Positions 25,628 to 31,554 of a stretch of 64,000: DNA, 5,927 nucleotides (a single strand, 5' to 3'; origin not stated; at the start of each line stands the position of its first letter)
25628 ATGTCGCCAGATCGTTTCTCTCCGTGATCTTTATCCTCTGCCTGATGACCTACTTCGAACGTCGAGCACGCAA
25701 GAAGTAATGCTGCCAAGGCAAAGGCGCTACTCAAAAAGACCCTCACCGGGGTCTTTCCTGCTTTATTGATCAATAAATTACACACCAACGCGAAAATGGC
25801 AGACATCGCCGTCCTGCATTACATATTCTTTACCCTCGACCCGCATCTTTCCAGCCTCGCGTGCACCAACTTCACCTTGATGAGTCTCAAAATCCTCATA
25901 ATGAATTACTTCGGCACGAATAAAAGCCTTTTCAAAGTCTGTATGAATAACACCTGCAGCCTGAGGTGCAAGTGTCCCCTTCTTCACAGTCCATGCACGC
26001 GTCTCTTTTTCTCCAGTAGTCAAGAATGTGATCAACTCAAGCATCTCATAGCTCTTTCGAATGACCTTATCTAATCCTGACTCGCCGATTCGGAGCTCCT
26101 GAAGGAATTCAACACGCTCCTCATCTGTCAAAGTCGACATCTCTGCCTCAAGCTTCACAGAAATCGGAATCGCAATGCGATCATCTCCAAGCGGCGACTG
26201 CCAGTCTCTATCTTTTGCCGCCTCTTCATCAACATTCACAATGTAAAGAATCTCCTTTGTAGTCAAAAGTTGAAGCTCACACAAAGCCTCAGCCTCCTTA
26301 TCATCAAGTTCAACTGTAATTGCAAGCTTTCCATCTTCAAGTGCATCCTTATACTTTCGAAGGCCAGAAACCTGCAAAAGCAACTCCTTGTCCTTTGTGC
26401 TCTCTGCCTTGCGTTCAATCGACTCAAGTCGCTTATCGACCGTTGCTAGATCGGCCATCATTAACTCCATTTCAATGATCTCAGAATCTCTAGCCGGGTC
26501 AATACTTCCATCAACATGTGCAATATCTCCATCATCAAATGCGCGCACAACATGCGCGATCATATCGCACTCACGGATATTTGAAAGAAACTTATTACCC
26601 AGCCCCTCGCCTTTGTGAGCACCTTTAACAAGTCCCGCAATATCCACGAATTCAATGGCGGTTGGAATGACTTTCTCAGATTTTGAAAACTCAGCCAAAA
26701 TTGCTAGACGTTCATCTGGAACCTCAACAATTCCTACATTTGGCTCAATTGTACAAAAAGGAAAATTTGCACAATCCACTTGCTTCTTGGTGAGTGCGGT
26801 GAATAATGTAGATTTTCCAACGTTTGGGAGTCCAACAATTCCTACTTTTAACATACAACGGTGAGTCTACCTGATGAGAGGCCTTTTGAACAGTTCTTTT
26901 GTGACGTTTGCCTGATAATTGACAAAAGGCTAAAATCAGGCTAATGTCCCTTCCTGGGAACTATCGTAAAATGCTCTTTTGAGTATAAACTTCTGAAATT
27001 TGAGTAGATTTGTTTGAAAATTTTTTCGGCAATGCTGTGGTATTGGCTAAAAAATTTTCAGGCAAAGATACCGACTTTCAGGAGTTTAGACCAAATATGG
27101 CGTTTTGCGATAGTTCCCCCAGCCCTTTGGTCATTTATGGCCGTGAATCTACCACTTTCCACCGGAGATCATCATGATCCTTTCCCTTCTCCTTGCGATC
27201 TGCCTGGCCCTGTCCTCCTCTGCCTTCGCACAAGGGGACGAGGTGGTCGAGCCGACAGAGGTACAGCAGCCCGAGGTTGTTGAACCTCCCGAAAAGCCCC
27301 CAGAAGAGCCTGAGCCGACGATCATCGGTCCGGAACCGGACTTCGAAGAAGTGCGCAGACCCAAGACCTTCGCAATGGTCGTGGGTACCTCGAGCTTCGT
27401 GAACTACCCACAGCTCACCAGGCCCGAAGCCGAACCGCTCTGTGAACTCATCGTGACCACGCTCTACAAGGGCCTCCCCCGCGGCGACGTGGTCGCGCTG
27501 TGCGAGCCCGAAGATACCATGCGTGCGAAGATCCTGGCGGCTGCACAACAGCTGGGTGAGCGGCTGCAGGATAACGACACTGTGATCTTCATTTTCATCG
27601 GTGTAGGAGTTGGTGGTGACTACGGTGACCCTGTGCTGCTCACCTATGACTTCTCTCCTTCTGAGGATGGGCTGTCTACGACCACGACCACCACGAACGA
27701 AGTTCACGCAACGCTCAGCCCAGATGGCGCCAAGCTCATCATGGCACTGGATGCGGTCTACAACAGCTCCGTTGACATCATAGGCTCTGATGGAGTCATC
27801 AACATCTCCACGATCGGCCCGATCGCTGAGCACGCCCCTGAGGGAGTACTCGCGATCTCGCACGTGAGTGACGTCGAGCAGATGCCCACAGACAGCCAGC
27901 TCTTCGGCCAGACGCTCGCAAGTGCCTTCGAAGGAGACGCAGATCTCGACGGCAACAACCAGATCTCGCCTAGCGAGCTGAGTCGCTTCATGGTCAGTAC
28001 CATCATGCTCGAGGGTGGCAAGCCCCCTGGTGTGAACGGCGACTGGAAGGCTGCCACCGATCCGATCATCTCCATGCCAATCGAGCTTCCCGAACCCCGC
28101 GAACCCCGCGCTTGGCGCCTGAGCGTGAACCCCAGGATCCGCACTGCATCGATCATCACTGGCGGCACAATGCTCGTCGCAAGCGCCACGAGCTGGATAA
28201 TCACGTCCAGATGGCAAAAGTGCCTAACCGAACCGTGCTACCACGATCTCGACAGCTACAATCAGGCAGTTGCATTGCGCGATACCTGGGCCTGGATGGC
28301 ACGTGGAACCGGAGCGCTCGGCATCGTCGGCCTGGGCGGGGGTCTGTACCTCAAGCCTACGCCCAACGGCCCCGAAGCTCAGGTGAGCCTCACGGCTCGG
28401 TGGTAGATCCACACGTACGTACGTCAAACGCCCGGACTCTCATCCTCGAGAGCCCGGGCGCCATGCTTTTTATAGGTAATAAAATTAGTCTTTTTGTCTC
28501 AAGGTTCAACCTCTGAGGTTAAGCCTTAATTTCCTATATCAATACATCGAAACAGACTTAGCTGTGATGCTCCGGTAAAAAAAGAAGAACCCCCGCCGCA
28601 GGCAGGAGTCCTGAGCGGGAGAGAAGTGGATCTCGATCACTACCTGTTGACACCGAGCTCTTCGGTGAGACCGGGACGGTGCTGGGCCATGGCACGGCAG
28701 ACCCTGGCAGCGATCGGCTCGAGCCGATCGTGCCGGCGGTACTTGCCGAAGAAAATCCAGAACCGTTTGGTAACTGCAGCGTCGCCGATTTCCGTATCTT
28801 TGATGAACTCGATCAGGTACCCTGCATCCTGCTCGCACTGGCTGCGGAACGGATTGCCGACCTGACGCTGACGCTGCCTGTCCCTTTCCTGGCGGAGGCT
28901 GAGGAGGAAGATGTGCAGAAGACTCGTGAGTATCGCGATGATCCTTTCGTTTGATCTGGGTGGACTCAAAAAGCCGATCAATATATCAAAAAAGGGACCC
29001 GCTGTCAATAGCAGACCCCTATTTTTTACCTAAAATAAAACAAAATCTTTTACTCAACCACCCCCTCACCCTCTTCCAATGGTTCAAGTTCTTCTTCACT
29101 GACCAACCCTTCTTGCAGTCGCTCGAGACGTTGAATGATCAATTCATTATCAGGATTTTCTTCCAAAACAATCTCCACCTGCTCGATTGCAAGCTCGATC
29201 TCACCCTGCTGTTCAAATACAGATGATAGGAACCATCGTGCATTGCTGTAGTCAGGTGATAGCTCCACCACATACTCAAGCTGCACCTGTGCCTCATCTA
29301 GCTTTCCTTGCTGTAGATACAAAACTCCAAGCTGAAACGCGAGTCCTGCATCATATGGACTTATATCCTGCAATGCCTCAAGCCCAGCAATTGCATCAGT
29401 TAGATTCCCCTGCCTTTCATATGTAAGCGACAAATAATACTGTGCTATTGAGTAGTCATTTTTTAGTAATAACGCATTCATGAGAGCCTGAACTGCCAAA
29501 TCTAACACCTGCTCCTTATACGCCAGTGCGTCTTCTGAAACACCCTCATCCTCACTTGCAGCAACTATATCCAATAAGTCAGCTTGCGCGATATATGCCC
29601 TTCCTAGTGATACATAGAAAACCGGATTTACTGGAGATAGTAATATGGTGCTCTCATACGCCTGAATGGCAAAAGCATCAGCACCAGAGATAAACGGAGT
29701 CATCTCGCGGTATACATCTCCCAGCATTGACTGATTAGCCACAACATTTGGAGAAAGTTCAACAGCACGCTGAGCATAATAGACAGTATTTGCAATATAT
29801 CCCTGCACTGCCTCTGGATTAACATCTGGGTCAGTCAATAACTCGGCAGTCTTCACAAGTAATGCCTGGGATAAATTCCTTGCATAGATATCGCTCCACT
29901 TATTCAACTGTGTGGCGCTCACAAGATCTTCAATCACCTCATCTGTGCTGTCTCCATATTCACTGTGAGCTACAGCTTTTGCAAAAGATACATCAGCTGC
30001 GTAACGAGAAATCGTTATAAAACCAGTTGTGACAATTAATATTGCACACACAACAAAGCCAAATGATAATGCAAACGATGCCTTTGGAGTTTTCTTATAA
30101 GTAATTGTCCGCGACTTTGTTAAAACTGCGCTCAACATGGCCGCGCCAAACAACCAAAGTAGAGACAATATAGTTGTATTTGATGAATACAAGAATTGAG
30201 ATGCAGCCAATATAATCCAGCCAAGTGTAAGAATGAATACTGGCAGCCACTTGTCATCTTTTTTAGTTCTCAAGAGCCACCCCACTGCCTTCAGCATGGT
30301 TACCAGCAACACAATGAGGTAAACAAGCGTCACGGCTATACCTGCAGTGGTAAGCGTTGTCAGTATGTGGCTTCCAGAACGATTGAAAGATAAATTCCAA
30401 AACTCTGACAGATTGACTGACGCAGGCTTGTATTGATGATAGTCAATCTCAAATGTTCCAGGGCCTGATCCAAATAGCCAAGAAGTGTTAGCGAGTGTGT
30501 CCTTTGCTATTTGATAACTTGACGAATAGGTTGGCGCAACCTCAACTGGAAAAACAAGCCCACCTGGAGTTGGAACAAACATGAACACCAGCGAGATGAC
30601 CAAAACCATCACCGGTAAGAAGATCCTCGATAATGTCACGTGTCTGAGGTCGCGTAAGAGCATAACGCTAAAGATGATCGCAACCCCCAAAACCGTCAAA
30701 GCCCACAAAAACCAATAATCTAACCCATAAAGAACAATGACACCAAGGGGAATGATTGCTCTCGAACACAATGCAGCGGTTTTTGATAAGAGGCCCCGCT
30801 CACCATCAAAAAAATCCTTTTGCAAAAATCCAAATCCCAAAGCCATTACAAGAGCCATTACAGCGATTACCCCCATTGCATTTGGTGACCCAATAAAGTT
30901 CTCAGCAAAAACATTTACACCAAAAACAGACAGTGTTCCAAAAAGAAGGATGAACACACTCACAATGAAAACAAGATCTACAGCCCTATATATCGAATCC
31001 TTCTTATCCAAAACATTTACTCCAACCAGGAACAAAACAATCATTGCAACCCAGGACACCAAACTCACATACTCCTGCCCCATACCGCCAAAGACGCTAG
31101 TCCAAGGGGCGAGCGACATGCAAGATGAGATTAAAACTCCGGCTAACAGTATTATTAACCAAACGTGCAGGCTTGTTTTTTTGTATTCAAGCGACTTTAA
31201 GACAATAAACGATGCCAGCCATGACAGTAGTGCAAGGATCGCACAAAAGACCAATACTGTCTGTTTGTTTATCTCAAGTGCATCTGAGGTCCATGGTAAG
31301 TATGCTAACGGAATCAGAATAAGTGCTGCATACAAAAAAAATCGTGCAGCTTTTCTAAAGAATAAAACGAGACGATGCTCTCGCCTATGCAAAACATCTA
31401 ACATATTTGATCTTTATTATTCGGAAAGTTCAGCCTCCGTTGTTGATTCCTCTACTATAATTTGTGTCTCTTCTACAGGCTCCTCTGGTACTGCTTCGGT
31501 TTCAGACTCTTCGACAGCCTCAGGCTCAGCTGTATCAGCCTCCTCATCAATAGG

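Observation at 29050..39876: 10.8-kb co-directional cell-surface operon: four secreted proteins plus an O-antigen-ligase/TPR membrane protein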

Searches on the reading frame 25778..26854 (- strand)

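Call 8: search_protein_families(library=ncbifam, proteins=[window:25778-26854:-], max_evalue=0.001)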
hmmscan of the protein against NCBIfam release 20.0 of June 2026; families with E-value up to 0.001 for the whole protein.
window:25778-26854:- (358 aa): 17 families
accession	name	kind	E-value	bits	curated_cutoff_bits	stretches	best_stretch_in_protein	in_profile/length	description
TIGR00092.1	TIGR00092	equivalog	9e-136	452.8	279.2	1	1-357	1-367/368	redox-regulated ATPase YchF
NF007171.0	PRK09602.1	subfamily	8.9e-43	146.6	387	1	1-256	2-279/397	YchF-related putative GTPase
TIGR02729.1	Obg_CgtA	equivalog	9.2e-25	87.3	280.25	1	3-168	159-301/329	Obg family GTPase CgtA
NF008956.1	PRK12299.1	equivalog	3.1e-24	85.5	300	1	3-161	160-290/327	GTPase ObgE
NF008955.0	PRK12297.1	equivalog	8e-24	84.3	406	1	3-157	161-292/429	GTPase ObgE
NF008954.1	PRK12296.1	equivalog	4.4e-20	71.5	377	1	3-135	161-270/470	GTPase ObgE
TIGR00231.1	small_GTP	domain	2.7e-08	33.7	42.5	1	3-105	5-93/164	GTP-binding protein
TIGR00437.1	feoB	equivalog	2.1e-07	30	315.65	1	8-52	1-45/594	ferrous iron transport protein B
TIGR03156.1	GTP_HflX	equivalog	2.8e-07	29.8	216.75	1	2-54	190-242/351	GTPase HflX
NF008280.0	PRK11058.1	equivalog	1.1e-06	27.8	441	1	4-153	200-336/426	ribosome rescue GTPase HflX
TIGR00436.1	era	equivalog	1.7e-06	27.6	116.25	0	3-25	2-24/270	GTPase Era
TIGR03594.1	GTPase_EngA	equivalog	1.9e-05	23.9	306.7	1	3-25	2-24/432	ribosome biogenesis GTPase Der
NF000908.1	PRK00089.1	equivalog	5.2e-05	22.7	237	0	4-26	6-28/291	GTPase Era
NF003661.0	PRK05291.1-3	equivalog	6.7e-05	22.4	380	0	2-26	217-241/448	tRNA uridine-5-carboxymethylaminomethyl(34) synthesis GTPase MnmE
TIGR03596.1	GTPase_YlqF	equivalog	0.00012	21.5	208.2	1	2-30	119-148/276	ribosome biogenesis GTPase YlqF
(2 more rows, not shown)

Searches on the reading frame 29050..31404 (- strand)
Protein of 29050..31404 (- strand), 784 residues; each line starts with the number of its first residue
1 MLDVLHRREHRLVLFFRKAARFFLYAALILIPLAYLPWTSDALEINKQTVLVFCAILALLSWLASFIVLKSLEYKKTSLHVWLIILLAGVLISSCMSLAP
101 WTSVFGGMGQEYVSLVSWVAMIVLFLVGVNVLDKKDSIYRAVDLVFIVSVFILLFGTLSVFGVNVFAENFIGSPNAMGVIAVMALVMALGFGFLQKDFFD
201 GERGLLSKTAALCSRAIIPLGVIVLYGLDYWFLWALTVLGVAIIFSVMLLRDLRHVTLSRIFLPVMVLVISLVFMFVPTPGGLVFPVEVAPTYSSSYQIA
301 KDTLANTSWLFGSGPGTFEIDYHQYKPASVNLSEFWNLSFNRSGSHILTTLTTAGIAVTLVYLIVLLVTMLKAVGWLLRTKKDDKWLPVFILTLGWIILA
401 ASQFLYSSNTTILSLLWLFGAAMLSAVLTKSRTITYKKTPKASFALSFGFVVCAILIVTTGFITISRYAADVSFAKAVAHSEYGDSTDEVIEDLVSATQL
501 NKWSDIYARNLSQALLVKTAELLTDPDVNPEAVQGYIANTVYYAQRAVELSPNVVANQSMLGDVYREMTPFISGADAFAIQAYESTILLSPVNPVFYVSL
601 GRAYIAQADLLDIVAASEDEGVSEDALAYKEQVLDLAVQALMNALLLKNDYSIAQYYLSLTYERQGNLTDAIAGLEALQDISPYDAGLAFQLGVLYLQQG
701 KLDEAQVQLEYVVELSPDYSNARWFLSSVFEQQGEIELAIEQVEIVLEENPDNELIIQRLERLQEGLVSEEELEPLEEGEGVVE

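Call 5: search_protein_families(library=pfam, proteins=[window:29050-31404:-], max_evalue=0.1)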
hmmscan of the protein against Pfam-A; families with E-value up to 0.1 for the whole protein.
window:29050-31404:- (784 aa): 13 families
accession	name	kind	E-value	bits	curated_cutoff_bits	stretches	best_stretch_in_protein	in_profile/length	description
PF13432.12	TPR_16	-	6.7e-14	52.4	32.7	2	691-753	2-64/65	Tetratricopeptide repeat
PF14559.12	TPR_19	-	3.7e-11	43.6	25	1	697-754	2-59/68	Tetratricopeptide repeat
PF07719.23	TPR_2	-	1.1e-10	41.2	27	1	689-719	4-34/34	Tetratricopeptide repeat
PF13414.12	TPR_11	-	6.4e-08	32.6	26.8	1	695-734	3-42/42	TPR repeat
PF13428.12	TPR_14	-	1.4e-07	31.9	23.5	0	654-694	3-43/44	Tetratricopeptide repeat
PF13431.12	TPR_17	-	4.6e-07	30.1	24.4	0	681-706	8-33/34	Tetratricopeptide repeat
PF00515.34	TPR_1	-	9.3e-07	28.9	27.8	1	691-719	6-34/34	Tetratricopeptide repeat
PF13181.12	TPR_8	-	3.1e-06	27.3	25.7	1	689-719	4-34/34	Tetratricopeptide repeat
PF13174.12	TPR_6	-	1.7e-05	25.6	26.3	0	654-680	2-28/33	Tetratricopeptide repeat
PF13371.12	TPR_9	-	0.00017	22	35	1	661-721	4-64/73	Tetratricopeptide repeat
PF13424.12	TPR_12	-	0.00033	21.2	30.1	1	653-710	4-69/77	Tetratricopeptide repeat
PF12895.13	ANAPC3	-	0.05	14.3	27.2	0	654-707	25-77/82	Anaphase-promoting complex, cyclosome, subunit 3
PF07721.20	TPR_4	-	0.093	13.8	27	0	689-710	4-25/26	Tetratricopeptide repeat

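Call 6: search_protein_families(library=ncbifam, proteins=[window:29050-31404:-], max_evalue=0.1)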
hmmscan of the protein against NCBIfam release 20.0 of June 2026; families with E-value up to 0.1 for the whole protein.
window:29050-31404:- (784 aa): 16 families
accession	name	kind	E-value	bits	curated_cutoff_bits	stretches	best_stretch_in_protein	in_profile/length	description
NF040959.1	MamA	equivalog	1.3e-12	47.6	200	1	637-760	56-179/204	magnetosome protein MamA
TIGR02917.1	PEP_TPR_lipo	equivalog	1.7e-11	42.8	312.2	1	637-765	416-544/899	XrtA/PEP-CTERM system TPR-repeat protein PrsT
TIGR02521.1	type_IV_pilW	equivalog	1.1e-09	38.2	154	1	689-753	34-98/234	type IV pilus biogenesis/stability protein PilW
NF052415.1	T3SS_chap_SctY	equivalog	4e-07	30.5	70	2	692-751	12-71/106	type III secretion apparatus assembly chaperone SctY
NF033762.1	social_mot_Tgl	equivalog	2e-06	27.4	225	1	654-748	33-128/252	social motility TPR repeat lipoprotein Tgl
TIGR00540.1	TPR_hemY_coli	hypoth_equivalog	5.2e-06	25.5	142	1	664-739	304-378/385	heme biosynthesis-associated TPR protein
NF047558.1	TPR_END_plus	domain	8.5e-05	22.4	32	0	689-719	2-32/56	TPR end-of-group domain-containing protein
TIGR03939.1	PGA_TPR_OMP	equivalog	0.00027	19.3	366.65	1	612-762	351-504/800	poly-beta-1,6 N-acetyl-D-glucosamine export porin PgaA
NF033758.1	gliding_GltE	equivalog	0.00058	18.9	225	1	649-752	83-186/411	adventurous gliding motility TPR repeat lipoprotein GltE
TIGR02552.1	LcrH_SycD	equivalog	0.00067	19.4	104.8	1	664-748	30-114/136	SycD/LcrH family type III secretion system chaperone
NF008391.2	PRK11189.1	equivalog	0.0075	15.8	250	1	686-754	65-133/297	lipoprotein NlpI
NF047371.1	FlcA_CTERM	equivalog_domain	0.017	13.6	300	1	625-715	446-536/646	periplasmic flagellar collar protein FlcA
NF052304.1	CdsG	equivalog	0.019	15.2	170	0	665-729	21-85/133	CdsG family type III secretion system protein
TIGR02795.1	tol_pal_ybgF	equivalog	0.044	14.4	90.1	0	654-722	41-112/119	tol-pal system protein YbgF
NF052312.1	T9SS_PorW_SprE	equivalog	0.044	12.4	250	1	648-757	137-253/716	type IX secretion system periplasmic lipoprotein PorW/SprE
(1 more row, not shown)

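Call 25: search_protein_families(library=phrogs, proteins=[window:29050-31404:-], max_evalue=0.01)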
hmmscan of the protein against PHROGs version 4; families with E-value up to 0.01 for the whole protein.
window:29050-31404:- (784 aa): 2 families
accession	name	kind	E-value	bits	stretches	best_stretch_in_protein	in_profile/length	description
phrog_5208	-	unknown function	0.0029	17.7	0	688-772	220-311/372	-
phrog_24039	-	unknown function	0.0083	15.5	0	648-751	545-652/780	-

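Call 58: search_protein_families(library=pfam, alignment_id=A5, max_evalue=1)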
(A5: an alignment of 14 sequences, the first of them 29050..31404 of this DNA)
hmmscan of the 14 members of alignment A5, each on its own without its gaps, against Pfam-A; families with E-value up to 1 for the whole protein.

A. member 1, window:29050-31404:- (784 aa): 15 families
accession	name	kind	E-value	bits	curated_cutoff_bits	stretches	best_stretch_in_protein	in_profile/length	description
PF13432.12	TPR_16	-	6.7e-14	52.4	32.7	2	691-753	2-64/65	Tetratricopeptide repeat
PF14559.12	TPR_19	-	3.7e-11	43.6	25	1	697-754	2-59/68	Tetratricopeptide repeat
PF07719.23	TPR_2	-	1.1e-10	41.2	27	2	689-719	4-34/34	Tetratricopeptide repeat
PF13414.12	TPR_11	-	6.4e-08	32.6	26.8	2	695-734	3-42/42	TPR repeat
PF13428.12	TPR_14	-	1.4e-07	31.9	23.5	2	654-694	3-43/44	Tetratricopeptide repeat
PF13431.12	TPR_17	-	4.6e-07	30.1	24.4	1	681-706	8-33/34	Tetratricopeptide repeat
PF00515.34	TPR_1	-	9.3e-07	28.9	27.8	1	691-719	6-34/34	Tetratricopeptide repeat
PF13181.12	TPR_8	-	3.1e-06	27.3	25.7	1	689-719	4-34/34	Tetratricopeptide repeat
PF13174.12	TPR_6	-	1.7e-05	25.6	26.3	1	654-680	2-28/33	Tetratricopeptide repeat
PF13371.12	TPR_9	-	0.00017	22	35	1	661-721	4-64/73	Tetratricopeptide repeat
PF13424.12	TPR_12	-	0.00033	21.2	30.1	2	653-710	4-69/77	Tetratricopeptide repeat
PF12895.13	ANAPC3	-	0.05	14.3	27.2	1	654-707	25-77/82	Anaphase-promoting complex, cyclosome, subunit 3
PF07721.20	TPR_4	-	0.093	13.8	27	1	689-710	4-25/26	Tetratricopeptide repeat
PF20048.4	DUF6450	-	0.16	12.2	25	1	114-164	17-63/68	Domain of unknown function (DUF6450)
PF24575.1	TPR_Slam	-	0.3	12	35.2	0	648-708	43-103/104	Surface lipoprotein assembly modifier, N-terminal TPR repeats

B. families by the number of members that match (of 14 scanned): 44 families (the first 25 are shown)
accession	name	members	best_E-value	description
PF13414.12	TPR_11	14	8.5e-16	TPR repeat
PF13431.12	TPR_17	14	3.4e-15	Tetratricopeptide repeat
PF14559.12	TPR_19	14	1.1e-14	Tetratricopeptide repeat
PF07719.23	TPR_2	14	3.8e-14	Tetratricopeptide repeat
PF13432.12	TPR_16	14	6.7e-14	Tetratricopeptide repeat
PF13428.12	TPR_14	14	1e-11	Tetratricopeptide repeat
PF13174.12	TPR_6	14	2.3e-11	Tetratricopeptide repeat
PF00515.34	TPR_1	14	4.9e-11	Tetratricopeptide repeat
PF13181.12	TPR_8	14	1.8e-10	Tetratricopeptide repeat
PF23914.1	TPR_CcmH_CycH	11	2.2e-09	Cytochrome c-type biogenesis protein H TPR domain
PF24575.1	TPR_Slam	11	1.3e-05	Surface lipoprotein assembly modifier, N-terminal TPR repeats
PF13371.12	TPR_9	10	1.1e-06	Tetratricopeptide repeat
PF14561.12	TPR_20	10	0.00026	Tetratricopeptide repeat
PF12895.13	ANAPC3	10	0.00036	Anaphase-promoting complex, cyclosome, subunit 3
PF13424.12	TPR_12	9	8e-07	Tetratricopeptide repeat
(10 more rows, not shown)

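Call 59: search_solved_structures(query=A5, max_evalue=1)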
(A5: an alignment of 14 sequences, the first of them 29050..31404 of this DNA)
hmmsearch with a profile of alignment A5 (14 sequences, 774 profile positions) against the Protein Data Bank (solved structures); distinct sequences matched with E-value up to 1: 180 (the best 60 are shown).
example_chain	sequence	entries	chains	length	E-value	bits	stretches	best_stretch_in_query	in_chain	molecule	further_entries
9qhb_A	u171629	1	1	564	1.5e-28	102.5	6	623-741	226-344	Engineered tetratricopeptide repeat protein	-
8bu0_A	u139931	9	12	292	3.8e-27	97.9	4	622-742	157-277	Consensus tetratricopeptide repeat protein | Crystal structure of an 8-repeat consensus TPR superhelix with Zinc. | Monomer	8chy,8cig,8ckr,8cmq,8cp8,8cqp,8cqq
7yeh_B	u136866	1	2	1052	3.6e-25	91.3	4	622-741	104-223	UDP-N-acetylglucosamine--peptide N-acetylglucosaminyltransferase 110 kDa subunit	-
7yea_A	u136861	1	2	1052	3.6e-25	91.3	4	622-741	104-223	UDP-N-acetylglucosamine--peptide N-acetylglucosaminyltransferase 110 kDa subunit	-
7ntf_A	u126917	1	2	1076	3.9e-25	91.2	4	622-741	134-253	Isoform 1 of UDP-N-acetylglucosamine--peptide N-acetylglucosaminyltransferase 110 kDa subu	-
9qhc_A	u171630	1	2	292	3.7e-24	88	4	624-741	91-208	Engineered tetratricopeptide repeat protein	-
6eou_A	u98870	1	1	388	2.9e-21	78.4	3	622-741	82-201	UDP-N-acetylglucosamine--peptide N-acetylglucosaminyltransferase 110 kDa subunit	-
1w3b_A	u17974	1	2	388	3.8e-21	78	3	622-741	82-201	UDP-N-ACETYLGLUCOSAMINE--PEPTIDE N-ACETYLGLUCOSAMINYLTRANSFERASE 110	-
7y4i_A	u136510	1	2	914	4.9e-15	57.8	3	680-743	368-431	Probable UDP-N-acetylglucosamine--peptide N-acetylglucosaminyltransferase SPINDLY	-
8dtf_A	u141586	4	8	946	5.9e-15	57.5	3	680-743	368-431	Probable UDP-N-acetylglucosamine--peptide N-acetylglucosaminyltransferase SPINDLY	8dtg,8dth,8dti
7obi_A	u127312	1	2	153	5.1e-12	47.8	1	620-749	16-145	CTPR-rv4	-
1na0_A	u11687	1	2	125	6.3e-11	44.2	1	641-751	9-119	designed protein CTPR3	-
3as8_A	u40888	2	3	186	2.9e-10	42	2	651-749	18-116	Magnetosome protein MamA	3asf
2fo7_A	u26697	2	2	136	7e-10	40.8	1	620-741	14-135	SYNTHETIC CONSENSUS TPR PROTEIN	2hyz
8ch0_A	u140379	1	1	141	1e-09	40.2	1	620-741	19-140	Consensus tetratricopeptide repeat protein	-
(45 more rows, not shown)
